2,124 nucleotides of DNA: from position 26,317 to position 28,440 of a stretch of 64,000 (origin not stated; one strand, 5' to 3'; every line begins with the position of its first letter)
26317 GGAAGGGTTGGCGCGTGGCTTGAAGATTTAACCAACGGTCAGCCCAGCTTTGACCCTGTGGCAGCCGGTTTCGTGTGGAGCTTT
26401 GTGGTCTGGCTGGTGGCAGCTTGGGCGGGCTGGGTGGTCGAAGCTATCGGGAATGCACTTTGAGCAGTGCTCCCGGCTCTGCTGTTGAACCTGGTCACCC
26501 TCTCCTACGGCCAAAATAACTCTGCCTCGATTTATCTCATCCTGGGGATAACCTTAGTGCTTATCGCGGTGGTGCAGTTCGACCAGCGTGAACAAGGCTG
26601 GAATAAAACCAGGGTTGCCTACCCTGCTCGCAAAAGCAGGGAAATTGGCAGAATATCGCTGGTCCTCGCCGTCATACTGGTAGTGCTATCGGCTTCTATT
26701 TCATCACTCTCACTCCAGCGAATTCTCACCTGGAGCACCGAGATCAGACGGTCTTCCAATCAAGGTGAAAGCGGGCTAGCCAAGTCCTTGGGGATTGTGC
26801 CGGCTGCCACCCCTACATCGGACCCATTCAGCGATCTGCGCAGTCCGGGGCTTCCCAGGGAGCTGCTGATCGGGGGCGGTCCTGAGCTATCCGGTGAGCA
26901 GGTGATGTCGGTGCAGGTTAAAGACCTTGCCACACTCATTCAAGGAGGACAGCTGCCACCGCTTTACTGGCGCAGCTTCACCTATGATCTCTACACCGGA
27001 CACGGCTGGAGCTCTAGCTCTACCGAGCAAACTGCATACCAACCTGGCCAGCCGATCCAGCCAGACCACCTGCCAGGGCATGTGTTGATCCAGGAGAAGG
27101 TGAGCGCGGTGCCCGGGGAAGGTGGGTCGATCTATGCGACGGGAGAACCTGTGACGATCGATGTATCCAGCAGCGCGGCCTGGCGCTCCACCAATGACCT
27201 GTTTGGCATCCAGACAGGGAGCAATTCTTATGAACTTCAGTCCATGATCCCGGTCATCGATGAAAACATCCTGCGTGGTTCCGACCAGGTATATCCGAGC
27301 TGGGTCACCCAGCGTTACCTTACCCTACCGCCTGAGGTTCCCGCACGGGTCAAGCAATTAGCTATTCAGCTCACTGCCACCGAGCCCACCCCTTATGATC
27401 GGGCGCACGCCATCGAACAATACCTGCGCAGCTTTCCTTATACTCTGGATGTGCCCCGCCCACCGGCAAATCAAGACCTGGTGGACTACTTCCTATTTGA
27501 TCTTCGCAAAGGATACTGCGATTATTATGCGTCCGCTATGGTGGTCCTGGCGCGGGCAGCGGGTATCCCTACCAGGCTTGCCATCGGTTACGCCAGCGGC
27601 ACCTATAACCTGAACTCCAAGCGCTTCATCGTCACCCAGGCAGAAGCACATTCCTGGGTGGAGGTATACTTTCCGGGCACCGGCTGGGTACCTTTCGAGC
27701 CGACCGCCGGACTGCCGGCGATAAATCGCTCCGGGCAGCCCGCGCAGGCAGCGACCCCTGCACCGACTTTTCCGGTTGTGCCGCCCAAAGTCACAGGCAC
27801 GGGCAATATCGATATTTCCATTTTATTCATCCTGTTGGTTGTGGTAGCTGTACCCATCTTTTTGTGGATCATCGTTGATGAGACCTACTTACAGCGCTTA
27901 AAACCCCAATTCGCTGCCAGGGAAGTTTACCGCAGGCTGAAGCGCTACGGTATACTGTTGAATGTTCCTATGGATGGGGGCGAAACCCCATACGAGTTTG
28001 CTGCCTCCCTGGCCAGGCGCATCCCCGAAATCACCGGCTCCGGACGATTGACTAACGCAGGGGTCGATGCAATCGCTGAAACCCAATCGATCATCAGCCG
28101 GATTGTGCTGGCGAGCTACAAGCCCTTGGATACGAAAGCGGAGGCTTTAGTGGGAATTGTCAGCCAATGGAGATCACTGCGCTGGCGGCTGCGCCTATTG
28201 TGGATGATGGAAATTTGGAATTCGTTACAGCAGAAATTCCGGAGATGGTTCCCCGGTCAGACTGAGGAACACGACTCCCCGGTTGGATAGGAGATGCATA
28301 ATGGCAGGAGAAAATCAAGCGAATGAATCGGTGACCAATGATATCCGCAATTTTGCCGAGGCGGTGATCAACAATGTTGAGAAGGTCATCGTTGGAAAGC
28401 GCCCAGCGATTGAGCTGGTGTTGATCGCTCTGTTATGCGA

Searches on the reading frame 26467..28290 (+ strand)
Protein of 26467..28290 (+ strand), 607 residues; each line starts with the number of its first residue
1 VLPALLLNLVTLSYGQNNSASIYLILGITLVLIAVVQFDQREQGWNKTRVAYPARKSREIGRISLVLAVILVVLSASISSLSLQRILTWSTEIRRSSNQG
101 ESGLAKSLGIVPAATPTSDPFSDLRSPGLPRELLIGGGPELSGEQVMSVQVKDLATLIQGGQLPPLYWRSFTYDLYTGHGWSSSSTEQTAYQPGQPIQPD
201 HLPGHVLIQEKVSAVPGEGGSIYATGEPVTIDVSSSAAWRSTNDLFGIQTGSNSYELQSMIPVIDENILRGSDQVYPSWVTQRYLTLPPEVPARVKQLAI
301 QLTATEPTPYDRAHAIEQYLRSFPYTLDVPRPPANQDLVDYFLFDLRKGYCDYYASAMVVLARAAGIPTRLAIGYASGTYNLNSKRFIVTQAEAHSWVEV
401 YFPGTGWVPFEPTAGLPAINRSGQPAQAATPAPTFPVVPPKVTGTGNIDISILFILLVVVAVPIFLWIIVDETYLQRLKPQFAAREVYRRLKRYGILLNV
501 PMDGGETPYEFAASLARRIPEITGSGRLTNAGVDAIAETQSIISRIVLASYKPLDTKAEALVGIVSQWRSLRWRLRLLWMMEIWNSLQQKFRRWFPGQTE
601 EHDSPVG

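Call 76: search_protein_families(library=pfam, proteins=[window:26467-28290:+], max_evalue=0.00001)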
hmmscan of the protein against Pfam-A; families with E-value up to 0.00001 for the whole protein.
window:26467-28290:+ (607 aa): 2 families
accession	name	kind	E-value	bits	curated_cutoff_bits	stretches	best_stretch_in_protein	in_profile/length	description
PF01841.26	Transglut_core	-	2.5e-28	98.9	23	1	296-412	1-108/108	Transglutaminase-like superfamily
PF11992.13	TgpA_N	-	1e-09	38.3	30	1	5-246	111-311/333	TgpA N-terminal domain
